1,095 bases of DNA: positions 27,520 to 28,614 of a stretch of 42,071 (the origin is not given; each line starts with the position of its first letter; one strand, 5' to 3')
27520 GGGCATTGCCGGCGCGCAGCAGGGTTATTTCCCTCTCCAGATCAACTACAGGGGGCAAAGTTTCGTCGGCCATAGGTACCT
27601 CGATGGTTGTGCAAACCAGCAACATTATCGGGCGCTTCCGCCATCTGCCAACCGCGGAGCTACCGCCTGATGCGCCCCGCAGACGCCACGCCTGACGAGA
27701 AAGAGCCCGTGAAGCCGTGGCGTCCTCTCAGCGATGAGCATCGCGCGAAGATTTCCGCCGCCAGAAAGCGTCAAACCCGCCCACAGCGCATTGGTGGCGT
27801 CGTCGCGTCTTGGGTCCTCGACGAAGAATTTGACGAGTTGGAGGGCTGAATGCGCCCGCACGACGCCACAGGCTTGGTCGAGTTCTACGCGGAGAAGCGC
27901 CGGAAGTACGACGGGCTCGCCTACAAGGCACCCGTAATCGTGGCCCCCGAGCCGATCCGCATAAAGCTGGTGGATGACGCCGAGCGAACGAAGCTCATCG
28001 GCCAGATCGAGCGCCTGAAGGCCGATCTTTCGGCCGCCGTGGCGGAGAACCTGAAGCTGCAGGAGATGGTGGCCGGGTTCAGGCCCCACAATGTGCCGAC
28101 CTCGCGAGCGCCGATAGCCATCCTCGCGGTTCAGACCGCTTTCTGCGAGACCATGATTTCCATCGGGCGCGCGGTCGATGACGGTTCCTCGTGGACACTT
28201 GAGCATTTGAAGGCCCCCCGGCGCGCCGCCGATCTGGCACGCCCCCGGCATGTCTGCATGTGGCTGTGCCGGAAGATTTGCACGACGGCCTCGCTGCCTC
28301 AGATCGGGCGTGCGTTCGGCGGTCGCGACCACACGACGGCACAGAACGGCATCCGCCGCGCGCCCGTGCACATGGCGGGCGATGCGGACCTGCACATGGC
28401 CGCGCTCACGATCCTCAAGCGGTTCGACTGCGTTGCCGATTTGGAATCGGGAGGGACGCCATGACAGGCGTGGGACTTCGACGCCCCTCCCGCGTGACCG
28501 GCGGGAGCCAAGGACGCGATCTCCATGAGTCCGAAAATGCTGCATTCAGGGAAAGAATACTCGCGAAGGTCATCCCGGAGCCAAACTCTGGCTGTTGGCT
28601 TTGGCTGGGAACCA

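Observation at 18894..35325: Family of at least nine dispersed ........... elements at gene boundaries of the early modules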

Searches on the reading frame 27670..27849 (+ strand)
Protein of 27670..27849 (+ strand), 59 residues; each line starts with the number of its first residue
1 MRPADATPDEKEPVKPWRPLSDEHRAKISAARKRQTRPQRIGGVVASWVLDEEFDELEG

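Call 71: search_protein_families(library=pfam, max_evalue=0.01, proteins=[window:27670-27849:+])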
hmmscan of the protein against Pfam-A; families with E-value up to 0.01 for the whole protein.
window:27670-27849:+ (59 aa): 1 family
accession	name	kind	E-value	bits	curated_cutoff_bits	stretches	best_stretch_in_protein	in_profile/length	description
PF07460.16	NUMOD3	-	0.0038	17.6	20.4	1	18-33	2-17/37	NUMOD3 motif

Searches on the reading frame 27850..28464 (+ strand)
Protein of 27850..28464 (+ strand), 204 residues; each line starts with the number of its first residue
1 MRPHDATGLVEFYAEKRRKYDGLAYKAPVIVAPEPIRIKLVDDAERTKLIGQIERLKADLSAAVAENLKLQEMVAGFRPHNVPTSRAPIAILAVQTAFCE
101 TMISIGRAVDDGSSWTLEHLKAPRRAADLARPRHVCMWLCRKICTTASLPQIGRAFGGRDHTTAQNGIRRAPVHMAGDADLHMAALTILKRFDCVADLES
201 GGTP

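Call 45: find_homologous_proteins(query=window:27850-28464:+, max_evalue=1e-30)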
Query window:27850-28464:+ (204 aa): 6 proteins with E <= 1e-30 among 857 candidates.
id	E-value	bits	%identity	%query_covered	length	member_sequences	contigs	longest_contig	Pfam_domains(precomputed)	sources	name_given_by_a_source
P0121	2.9e-132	456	100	100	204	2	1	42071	PF08299.18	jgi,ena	-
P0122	1.1e-94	334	71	100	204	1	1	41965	PF08299.18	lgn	-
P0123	1.1e-90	321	68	100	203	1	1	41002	PF08299.18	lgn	-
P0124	3.6e-72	260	100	60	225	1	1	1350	-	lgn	-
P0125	4.4e-69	250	59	100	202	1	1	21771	PF08299.18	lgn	-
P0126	3.1e-62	228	54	100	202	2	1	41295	PF08299.18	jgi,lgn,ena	-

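Call 46: find_encoding_contigs(protein=P0122, flank=10000, max_places=1)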
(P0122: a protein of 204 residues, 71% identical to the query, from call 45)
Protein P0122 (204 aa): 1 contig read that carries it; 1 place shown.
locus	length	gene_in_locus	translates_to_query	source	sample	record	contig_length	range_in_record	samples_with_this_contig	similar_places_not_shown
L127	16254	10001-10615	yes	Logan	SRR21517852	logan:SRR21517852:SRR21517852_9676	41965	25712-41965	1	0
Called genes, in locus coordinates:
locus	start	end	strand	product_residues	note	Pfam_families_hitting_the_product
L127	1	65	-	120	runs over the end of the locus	-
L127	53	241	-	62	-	-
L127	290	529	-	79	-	-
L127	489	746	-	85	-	-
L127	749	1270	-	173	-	PF10686:YAcAr (weak)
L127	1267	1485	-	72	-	-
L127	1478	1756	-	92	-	-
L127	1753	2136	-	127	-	-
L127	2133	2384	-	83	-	-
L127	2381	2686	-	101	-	-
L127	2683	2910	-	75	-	-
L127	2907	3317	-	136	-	PF05772:NinB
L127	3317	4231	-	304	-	PF04404:ERF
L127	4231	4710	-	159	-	-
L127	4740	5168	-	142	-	-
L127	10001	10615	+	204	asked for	PF08299:Bac_DnaA_C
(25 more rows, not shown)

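Call 47: find_encoding_contigs(protein=P0123, flank=10000, max_places=1)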
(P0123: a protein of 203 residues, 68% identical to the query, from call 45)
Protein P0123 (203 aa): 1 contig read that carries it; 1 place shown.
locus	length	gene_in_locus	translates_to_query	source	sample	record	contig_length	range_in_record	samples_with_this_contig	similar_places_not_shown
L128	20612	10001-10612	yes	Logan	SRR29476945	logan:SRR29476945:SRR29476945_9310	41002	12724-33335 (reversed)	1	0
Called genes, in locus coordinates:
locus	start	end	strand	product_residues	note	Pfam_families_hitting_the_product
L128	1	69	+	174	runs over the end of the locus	PF05838:Glyco_hydro_108, PF09374:PG_binding_3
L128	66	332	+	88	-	-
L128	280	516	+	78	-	-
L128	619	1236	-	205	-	-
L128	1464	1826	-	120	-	-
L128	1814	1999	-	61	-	-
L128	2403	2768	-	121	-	-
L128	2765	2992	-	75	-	-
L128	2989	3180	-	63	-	-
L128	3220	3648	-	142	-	-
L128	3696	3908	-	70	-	-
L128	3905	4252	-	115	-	PF01844:HNH (weak)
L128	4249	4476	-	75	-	-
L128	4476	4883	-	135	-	PF05772:NinB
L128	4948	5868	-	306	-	PF04404:ERF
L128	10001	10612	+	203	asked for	PF08299:Bac_DnaA_C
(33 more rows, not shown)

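Call 48: find_encoding_contigs(protein=P0126, flank=10000, max_places=1)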
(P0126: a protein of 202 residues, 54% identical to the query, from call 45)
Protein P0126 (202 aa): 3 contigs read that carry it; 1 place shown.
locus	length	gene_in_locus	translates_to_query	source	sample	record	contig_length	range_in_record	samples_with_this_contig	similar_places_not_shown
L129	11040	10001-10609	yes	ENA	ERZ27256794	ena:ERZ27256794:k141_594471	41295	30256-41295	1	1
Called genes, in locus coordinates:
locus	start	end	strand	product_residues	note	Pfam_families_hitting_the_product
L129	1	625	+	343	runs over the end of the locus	PF00589:Phage_integrase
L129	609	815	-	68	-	PF12728:HTH_17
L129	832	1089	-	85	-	-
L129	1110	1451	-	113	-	-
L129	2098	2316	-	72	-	-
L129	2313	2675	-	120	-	PF01844:HNH (faint)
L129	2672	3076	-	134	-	PF05772:NinB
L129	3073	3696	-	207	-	-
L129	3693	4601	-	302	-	PF04404:ERF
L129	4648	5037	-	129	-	-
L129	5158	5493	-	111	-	-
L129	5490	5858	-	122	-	-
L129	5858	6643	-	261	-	-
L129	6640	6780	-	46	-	-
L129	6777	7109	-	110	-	-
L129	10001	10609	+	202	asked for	PF08299:Bac_DnaA_C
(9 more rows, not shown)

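Call 71: search_protein_families(library=pfam, max_evalue=0.01, proteins=[window:27850-28464:+])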
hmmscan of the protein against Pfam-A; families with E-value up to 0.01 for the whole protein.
window:27850-28464:+ (204 aa): 1 family
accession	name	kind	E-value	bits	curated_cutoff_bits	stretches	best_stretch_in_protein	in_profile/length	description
PF08299.17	Bac_DnaA_C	-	4.3e-18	65.5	31.5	1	105-170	4-68/69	Bacterial dnaA protein helix-turn-helix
